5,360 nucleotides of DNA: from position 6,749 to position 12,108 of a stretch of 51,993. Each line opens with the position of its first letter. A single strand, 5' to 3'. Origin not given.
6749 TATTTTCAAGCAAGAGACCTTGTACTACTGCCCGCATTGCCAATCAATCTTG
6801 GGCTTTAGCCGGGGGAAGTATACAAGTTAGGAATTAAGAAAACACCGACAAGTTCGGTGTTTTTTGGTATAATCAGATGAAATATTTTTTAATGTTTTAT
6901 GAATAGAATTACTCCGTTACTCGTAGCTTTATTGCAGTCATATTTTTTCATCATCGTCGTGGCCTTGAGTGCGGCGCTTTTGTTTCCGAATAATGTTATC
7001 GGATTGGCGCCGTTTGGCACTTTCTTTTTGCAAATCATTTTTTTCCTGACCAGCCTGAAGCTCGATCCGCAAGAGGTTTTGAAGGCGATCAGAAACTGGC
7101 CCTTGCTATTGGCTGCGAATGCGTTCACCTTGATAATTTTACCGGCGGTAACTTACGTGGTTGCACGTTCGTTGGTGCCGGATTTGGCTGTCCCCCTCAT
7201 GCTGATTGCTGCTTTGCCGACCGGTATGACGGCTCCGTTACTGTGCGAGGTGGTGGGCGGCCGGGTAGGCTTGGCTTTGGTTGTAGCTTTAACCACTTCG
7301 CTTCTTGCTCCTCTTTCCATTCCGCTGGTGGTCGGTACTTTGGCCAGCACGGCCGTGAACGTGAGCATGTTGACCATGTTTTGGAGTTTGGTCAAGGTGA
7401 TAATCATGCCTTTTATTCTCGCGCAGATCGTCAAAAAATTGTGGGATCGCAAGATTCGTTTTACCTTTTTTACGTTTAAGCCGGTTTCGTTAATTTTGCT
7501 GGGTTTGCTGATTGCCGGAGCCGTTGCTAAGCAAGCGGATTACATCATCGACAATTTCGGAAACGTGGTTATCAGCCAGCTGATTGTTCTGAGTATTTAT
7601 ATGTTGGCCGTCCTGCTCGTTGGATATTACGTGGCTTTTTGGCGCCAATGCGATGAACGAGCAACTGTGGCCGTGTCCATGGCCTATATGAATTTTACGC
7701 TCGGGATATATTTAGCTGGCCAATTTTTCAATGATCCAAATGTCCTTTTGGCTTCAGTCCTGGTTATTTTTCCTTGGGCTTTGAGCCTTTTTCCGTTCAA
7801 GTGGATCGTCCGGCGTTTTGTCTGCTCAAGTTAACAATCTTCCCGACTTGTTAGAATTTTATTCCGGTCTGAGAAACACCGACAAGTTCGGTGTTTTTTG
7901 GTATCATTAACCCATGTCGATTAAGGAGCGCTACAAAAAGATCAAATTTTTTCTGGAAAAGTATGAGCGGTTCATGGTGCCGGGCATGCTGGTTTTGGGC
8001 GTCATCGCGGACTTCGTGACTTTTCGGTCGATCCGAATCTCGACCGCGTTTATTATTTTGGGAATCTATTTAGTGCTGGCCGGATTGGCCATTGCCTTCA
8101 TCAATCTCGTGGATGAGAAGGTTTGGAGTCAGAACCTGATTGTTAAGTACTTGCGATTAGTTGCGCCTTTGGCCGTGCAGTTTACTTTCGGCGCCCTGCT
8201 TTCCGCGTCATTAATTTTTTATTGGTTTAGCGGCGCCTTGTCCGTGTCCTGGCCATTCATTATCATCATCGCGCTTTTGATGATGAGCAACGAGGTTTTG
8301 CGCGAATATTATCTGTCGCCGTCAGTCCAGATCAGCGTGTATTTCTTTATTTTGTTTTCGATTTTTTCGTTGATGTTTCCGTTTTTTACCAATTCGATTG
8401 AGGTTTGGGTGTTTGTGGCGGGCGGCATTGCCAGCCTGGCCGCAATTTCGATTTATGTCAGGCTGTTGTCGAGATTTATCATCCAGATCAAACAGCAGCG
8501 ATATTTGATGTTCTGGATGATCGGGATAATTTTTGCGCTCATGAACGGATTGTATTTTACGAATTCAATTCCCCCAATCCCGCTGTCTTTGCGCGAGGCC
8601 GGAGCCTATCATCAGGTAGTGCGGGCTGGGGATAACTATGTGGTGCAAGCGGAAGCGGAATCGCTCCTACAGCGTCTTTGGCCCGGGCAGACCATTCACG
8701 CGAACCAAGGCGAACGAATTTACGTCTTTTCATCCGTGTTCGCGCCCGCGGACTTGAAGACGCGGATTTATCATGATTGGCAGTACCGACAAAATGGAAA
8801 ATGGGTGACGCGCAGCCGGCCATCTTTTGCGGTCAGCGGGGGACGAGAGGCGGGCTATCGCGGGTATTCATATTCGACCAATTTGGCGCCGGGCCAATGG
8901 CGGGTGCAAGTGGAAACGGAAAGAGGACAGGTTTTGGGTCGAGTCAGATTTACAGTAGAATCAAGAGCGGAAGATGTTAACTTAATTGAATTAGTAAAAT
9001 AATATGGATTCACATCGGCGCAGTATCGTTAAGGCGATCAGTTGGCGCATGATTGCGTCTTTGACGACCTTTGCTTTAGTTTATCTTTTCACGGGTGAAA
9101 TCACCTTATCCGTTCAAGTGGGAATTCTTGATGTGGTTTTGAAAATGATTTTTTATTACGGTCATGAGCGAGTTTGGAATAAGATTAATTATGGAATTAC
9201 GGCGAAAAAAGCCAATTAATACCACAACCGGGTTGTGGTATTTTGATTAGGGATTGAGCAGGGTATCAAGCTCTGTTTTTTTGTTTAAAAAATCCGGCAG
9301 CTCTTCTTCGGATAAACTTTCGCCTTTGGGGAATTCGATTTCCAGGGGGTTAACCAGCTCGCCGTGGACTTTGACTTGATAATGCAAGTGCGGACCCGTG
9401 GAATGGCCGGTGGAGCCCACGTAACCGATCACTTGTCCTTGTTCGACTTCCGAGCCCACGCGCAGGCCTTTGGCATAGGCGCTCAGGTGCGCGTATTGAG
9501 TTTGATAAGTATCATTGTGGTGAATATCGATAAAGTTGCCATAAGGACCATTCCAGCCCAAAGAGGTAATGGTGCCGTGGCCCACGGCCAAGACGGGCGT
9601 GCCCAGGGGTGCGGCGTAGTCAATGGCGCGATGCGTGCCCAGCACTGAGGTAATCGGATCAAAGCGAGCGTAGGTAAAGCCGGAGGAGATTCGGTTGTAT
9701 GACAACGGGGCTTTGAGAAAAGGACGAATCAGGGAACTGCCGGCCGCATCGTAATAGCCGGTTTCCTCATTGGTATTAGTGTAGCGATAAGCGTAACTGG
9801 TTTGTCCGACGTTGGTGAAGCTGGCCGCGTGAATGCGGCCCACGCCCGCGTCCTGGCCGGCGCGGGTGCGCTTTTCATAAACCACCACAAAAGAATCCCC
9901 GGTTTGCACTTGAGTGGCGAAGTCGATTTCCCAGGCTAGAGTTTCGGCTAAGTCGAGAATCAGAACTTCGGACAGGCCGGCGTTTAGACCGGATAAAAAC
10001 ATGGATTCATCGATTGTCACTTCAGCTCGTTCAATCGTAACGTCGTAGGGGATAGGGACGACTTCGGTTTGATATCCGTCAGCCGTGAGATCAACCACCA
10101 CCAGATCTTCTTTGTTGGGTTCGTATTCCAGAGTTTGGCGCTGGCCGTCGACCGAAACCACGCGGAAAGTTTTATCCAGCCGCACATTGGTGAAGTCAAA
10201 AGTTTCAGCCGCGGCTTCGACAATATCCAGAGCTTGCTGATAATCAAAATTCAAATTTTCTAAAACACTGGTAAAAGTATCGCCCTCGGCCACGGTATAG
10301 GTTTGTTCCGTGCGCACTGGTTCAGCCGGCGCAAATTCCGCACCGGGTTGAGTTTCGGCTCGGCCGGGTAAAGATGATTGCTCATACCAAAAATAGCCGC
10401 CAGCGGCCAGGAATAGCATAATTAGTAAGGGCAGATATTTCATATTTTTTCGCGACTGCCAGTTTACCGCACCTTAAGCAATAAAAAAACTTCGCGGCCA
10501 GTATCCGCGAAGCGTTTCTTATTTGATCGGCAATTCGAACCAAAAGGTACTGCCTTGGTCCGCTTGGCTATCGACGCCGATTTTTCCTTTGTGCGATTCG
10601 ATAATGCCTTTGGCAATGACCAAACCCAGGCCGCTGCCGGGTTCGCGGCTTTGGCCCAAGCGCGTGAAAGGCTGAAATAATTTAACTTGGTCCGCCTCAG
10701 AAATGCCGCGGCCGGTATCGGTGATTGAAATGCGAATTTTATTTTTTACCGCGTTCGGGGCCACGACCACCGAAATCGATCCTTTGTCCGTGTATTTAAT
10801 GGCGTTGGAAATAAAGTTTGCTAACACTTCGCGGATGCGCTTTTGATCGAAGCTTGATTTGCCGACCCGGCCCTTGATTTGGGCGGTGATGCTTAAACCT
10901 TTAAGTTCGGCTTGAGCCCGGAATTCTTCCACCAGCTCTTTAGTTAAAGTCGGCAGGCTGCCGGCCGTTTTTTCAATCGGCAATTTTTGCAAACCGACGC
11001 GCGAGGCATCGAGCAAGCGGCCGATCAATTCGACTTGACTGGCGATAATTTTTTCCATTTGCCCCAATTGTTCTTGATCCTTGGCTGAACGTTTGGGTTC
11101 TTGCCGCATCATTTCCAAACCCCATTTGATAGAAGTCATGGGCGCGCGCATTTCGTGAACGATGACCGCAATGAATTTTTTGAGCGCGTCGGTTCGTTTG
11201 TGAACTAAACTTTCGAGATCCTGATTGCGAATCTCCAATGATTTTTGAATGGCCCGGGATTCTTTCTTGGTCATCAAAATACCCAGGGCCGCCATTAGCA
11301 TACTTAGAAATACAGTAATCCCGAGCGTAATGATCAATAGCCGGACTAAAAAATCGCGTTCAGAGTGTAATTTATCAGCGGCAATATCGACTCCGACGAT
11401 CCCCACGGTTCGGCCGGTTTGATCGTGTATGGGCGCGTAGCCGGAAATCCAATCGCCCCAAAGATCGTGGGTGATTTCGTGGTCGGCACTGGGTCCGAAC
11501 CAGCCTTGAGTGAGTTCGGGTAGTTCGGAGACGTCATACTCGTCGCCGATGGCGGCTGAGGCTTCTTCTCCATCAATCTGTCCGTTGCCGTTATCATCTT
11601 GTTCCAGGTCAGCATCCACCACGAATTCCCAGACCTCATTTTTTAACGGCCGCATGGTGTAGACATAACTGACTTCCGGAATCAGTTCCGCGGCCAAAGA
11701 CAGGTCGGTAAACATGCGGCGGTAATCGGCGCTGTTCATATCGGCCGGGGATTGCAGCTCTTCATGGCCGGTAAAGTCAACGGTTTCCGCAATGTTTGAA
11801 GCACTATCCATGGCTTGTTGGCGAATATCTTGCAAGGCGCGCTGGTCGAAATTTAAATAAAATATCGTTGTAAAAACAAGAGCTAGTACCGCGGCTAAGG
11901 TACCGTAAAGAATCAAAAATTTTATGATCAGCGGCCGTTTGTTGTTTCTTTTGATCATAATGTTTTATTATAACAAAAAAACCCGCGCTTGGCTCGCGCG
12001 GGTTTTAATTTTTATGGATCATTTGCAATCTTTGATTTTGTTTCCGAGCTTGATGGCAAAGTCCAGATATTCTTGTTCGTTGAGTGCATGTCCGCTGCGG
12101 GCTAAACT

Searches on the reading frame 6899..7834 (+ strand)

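Call 70: search_protein_families(library=pfam, proteins=[window:6899-7834:+], max_evalue=0.0001)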
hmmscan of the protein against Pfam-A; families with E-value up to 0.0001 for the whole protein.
window:6899-7834:+ (311 aa): 2 families
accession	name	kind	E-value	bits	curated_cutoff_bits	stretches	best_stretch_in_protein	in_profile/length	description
PF13593.11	SBF_like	-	6.6e-18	65.5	25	1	16-287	4-291/313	SBF-like CPA transporter family (DUF4137)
PF01758.21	SBF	-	3.2e-16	60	24.3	1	42-218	2-190/191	Sodium Bile acid symporter family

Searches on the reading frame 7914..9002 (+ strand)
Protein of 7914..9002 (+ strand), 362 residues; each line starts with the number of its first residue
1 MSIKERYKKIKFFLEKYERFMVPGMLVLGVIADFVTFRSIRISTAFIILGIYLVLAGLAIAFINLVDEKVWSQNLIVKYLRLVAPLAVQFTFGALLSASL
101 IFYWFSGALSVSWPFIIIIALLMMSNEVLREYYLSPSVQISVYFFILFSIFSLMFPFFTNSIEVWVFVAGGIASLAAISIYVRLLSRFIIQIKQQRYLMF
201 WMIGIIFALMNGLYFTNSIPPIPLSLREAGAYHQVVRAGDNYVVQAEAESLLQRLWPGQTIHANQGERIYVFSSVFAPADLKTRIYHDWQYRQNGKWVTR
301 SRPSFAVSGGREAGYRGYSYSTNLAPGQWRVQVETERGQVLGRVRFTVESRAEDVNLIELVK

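Call 70: search_protein_families(library=pfam, proteins=[window:7914-9002:+], max_evalue=0.0001)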
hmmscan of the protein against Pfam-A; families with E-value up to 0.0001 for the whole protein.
window:7914-9002:+ (362 aa): 1 family
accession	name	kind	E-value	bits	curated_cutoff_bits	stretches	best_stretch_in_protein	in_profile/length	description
PF11141.13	DUF2914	-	1.3e-16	60.5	23.6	1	282-348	1-62/62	Protein of unknown function (DUF2914)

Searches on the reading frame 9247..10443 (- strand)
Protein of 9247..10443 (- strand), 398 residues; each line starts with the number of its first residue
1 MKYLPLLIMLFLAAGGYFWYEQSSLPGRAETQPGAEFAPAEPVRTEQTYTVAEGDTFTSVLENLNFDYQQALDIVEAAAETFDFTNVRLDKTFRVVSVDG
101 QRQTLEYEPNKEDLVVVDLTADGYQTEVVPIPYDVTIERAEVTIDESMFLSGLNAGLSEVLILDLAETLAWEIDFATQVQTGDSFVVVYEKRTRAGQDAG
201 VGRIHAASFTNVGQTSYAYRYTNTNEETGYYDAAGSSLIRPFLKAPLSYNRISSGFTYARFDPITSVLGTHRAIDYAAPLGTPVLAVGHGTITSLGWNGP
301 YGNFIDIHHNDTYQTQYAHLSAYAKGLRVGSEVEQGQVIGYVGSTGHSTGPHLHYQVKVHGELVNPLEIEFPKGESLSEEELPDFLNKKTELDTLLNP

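Call 53: search_protein_families(library=pfam, proteins=[window:9247-10443:-], max_evalue=0.001)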
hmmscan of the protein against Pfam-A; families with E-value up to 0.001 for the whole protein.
window:9247-10443:- (398 aa): 2 families
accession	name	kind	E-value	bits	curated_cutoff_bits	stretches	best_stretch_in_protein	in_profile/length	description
PF01551.29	Peptidase_M23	-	1.1e-30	106.1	28.7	1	270-366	2-96/96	Peptidase family M23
PF19425.4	Csd3_N2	-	8.2e-11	42.4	27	1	142-256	11-120/122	Csd3 second domain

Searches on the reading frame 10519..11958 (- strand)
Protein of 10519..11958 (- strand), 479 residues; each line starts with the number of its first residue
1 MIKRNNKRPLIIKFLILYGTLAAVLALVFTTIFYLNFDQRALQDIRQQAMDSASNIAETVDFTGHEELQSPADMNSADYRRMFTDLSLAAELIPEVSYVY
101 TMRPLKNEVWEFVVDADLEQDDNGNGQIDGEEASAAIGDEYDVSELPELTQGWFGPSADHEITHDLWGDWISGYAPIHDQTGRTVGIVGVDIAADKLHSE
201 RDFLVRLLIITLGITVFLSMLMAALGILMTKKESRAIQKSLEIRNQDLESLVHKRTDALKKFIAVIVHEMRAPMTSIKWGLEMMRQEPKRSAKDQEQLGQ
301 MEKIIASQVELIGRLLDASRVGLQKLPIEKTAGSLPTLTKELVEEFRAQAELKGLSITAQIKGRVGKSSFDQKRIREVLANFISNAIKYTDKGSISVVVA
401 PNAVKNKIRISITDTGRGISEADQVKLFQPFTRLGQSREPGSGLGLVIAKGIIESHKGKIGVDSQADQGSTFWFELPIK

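Call 53: search_protein_families(library=pfam, proteins=[window:10519-11958:-], max_evalue=0.001)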
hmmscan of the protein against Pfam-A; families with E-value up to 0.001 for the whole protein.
window:10519-11958:- (479 aa): 2 families
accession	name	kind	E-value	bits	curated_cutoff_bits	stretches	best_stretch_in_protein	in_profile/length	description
PF02518.31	HATPase_c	-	4.4e-27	95.2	26.4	1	371-478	2-109/111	Histidine kinase-, DNA gyrase B-, and HSP90-like ATPase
PF00512.31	HisKA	-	3.7e-09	36.9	26.9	1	259-321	2-63/66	His Kinase A (phospho-acceptor) domain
